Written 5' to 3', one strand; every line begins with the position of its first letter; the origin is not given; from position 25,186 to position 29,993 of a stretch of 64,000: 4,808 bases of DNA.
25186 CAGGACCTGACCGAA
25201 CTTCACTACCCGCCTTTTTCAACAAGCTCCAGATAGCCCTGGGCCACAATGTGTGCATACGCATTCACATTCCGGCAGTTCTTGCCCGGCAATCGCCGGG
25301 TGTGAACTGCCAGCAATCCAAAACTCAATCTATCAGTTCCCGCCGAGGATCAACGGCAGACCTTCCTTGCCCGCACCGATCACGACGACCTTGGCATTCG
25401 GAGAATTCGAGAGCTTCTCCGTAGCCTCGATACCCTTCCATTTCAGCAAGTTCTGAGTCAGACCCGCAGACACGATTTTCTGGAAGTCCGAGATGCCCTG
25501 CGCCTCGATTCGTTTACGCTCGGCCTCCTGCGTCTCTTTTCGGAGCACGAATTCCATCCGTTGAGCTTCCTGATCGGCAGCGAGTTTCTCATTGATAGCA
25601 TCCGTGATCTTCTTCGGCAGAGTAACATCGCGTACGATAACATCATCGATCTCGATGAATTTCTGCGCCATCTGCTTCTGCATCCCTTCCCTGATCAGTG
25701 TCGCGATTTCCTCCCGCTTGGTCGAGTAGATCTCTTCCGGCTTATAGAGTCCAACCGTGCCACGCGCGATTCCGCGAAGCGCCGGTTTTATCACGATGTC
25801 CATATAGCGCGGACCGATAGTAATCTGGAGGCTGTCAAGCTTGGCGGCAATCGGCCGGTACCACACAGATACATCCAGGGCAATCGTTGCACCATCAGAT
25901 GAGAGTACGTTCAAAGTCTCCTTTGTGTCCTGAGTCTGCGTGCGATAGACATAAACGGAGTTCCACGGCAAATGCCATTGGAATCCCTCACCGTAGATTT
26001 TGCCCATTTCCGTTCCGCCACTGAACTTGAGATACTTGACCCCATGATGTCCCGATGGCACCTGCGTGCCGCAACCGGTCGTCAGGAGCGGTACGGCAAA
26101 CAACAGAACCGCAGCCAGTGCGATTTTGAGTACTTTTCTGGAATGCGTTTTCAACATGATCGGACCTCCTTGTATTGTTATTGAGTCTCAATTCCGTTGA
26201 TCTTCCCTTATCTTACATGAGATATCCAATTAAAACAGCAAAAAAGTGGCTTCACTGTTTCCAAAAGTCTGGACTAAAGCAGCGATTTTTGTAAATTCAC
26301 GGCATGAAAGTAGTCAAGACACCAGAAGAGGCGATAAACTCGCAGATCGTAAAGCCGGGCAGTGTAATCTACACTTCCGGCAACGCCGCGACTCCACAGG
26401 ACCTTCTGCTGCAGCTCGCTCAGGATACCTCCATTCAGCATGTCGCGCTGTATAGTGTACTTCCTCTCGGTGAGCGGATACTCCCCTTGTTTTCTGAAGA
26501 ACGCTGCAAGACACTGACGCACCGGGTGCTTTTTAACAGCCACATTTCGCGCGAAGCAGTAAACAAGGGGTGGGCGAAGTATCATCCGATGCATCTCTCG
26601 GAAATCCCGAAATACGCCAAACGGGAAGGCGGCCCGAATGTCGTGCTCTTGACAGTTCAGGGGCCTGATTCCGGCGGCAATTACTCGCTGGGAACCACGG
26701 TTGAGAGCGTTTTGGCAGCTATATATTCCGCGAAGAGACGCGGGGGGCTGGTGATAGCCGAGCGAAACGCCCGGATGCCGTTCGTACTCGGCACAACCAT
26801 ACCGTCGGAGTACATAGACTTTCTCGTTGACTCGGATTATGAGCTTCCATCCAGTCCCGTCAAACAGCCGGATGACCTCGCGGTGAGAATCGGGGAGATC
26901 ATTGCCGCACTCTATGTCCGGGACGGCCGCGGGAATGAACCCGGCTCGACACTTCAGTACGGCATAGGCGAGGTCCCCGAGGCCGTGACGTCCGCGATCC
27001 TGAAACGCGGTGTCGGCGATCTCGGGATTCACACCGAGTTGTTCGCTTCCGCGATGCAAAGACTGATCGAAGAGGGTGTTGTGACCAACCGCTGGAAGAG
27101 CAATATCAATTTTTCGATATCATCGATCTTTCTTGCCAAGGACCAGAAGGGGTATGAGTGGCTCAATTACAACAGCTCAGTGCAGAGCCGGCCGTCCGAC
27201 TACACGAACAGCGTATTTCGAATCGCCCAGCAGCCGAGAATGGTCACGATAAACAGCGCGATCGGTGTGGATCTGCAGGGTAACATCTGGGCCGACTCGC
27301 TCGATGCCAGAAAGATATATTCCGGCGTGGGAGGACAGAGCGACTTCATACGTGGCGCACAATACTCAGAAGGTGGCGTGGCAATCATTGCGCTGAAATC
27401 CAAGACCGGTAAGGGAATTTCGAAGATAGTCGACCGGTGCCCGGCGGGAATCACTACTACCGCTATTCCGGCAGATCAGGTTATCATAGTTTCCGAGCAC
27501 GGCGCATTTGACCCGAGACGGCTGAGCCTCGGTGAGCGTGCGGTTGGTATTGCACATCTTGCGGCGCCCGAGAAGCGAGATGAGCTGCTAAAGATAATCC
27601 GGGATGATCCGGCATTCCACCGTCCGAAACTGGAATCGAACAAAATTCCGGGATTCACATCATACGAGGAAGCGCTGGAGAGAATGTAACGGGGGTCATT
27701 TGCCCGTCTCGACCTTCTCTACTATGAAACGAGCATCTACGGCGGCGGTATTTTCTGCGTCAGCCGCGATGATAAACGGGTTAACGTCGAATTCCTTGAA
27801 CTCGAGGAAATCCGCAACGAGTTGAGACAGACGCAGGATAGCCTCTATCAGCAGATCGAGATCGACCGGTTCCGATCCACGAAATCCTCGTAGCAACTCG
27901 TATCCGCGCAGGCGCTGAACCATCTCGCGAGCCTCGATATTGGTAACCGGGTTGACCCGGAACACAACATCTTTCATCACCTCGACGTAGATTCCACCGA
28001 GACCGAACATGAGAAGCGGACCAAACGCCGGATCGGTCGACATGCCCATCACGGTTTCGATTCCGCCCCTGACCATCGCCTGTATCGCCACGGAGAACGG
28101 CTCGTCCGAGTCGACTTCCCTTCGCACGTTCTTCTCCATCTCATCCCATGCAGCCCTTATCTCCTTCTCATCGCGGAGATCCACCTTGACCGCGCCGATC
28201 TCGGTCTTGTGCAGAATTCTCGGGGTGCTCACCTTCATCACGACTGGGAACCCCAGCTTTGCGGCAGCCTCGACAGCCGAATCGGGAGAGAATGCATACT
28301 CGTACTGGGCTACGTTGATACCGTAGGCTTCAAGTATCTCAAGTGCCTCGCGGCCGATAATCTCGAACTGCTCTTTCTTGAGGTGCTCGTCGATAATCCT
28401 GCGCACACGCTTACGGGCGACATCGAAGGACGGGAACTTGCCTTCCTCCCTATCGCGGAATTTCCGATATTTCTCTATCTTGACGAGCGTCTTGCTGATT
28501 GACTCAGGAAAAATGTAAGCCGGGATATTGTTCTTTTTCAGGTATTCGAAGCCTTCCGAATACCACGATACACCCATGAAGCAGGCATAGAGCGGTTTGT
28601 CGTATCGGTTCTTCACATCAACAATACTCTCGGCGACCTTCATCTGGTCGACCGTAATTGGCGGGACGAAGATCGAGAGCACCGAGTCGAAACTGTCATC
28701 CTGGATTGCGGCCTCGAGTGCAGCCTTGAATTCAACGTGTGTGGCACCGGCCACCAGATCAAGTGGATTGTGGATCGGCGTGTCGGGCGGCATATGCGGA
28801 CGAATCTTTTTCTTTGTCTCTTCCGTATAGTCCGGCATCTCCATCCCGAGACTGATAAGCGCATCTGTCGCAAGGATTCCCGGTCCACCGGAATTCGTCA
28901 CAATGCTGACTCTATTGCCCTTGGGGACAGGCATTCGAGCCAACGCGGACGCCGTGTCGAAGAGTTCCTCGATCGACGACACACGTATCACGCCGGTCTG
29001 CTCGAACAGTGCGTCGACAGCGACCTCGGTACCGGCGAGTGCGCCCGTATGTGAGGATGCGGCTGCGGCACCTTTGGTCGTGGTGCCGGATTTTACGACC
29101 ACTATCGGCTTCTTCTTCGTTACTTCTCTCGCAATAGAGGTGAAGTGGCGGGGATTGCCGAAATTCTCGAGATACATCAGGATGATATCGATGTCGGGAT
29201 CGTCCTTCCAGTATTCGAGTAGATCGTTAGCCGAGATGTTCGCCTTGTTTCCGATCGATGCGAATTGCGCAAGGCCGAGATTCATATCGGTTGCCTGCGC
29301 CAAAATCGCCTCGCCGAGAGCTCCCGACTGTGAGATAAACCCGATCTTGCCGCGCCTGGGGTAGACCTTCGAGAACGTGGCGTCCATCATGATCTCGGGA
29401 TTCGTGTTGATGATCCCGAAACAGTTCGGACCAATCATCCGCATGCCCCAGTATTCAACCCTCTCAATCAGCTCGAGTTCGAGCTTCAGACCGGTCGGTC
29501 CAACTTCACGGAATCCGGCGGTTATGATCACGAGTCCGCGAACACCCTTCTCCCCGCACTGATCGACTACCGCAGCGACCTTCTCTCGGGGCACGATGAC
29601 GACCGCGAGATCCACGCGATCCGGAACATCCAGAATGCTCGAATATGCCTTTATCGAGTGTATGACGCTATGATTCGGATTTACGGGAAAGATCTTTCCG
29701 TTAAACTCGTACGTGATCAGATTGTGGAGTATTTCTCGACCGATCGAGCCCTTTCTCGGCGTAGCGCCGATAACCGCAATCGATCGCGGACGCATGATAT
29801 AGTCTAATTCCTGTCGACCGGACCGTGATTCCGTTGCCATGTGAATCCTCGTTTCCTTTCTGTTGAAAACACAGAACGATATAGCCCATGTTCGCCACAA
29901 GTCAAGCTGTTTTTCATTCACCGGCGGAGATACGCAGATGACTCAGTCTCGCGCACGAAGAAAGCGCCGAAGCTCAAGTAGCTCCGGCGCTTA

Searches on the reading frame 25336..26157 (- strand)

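Call 14: search_protein_families(library=pfam, proteins=[window:25336-26157:-], max_evalue=0.001)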
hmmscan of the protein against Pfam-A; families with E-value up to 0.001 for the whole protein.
window:25336-26157:- (274 aa): 1 family
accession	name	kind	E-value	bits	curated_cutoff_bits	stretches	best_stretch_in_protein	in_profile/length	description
PF01145.31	Band_7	-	5.3e-32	111.7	23.6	1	32-209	2-169/176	SPFH domain / Band 7 family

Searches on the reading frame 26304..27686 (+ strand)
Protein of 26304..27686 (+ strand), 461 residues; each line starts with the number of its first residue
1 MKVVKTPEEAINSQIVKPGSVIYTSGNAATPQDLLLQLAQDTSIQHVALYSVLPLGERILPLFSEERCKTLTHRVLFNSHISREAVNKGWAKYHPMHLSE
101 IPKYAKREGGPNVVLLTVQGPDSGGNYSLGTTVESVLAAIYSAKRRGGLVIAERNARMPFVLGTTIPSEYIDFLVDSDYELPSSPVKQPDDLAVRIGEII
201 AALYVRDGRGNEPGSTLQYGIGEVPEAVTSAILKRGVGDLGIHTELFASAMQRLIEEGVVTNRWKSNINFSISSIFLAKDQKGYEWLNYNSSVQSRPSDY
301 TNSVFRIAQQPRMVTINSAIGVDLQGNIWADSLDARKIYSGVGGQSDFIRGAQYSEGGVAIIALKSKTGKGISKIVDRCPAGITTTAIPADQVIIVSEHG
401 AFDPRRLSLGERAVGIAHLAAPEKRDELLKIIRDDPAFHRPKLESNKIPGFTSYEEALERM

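Call 14: search_protein_families(library=pfam, proteins=[window:26304-27686:+], max_evalue=0.001)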
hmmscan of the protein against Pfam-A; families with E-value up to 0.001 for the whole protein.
window:26304-27686:+ (461 aa): 3 families
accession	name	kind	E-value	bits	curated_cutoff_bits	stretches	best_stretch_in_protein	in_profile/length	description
PF13336.12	AcetylCoA_hyd_C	-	1e-37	129.8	23.7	1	281-430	3-152/154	Acetyl-CoA hydrolase/transferase C-terminal domain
PF02550.21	AcetylCoA_hydro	-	3.1e-06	27.8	24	1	2-165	7-177/198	Acetyl-CoA hydrolase/transferase N-terminal domain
PF16957.11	Mal_decarbox_Al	-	0.00017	20.5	25.4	1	111-222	138-250/546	Malonate decarboxylase, alpha subunit, transporter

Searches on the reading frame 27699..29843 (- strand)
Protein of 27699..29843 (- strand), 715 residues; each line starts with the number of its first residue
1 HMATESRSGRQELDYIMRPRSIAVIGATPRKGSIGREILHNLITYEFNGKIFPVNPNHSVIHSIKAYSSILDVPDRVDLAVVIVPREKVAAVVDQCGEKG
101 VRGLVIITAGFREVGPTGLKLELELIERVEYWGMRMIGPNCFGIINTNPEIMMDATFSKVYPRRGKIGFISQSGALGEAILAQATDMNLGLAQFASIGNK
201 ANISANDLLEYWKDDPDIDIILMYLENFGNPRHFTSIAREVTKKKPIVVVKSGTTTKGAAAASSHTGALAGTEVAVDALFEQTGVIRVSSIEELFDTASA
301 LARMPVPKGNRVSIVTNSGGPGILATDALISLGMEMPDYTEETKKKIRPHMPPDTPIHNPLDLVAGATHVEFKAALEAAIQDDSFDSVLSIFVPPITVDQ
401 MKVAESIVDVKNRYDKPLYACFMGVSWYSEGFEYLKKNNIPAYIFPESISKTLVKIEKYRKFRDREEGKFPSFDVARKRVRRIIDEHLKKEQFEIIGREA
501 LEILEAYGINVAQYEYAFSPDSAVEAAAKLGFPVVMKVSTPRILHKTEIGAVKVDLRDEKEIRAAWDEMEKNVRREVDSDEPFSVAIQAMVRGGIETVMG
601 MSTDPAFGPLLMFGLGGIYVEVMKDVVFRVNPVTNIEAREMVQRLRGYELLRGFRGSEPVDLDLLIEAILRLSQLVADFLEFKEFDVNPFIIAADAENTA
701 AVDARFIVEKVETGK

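Call 14: search_protein_families(library=pfam, proteins=[window:27699-29843:-], max_evalue=0.001)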
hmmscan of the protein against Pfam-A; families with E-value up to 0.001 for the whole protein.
window:27699-29843:- (715 aa): 5 families
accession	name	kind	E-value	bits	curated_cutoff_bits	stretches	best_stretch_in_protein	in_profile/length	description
PF13549.11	ATP-grasp_5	-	1.9e-71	240.4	27.6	1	494-708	9-221/221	ATP-grasp domain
PF13607.11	Succ_CoA_lig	-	2.9e-54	183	27.4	1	164-301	1-138/138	Succinyl-CoA ligase like flavodoxin domain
PF13380.12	CoA_binding_2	-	5.5e-23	82.1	22.8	1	20-146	1-115/116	CoA binding domain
PF02629.25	CoA_binding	-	4.7e-15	56.5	22.3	1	19-110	3-97/97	CoA binding domain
PF19045.5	Ligase_CoA_2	-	8.3e-10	39.4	23.7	1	312-461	1-154/162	Ligase-CoA domain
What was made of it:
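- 27696..29840 (-): Downstream neighbour on the same strand: ADP-forming acetyl-CoA synthetase-type enzyme (CoA_binding, Succ_CoA_lig, Ligase_CoA_2, ATP-grasp_5). It has no basic tail. Metabolic context only. Pfam in call 14.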
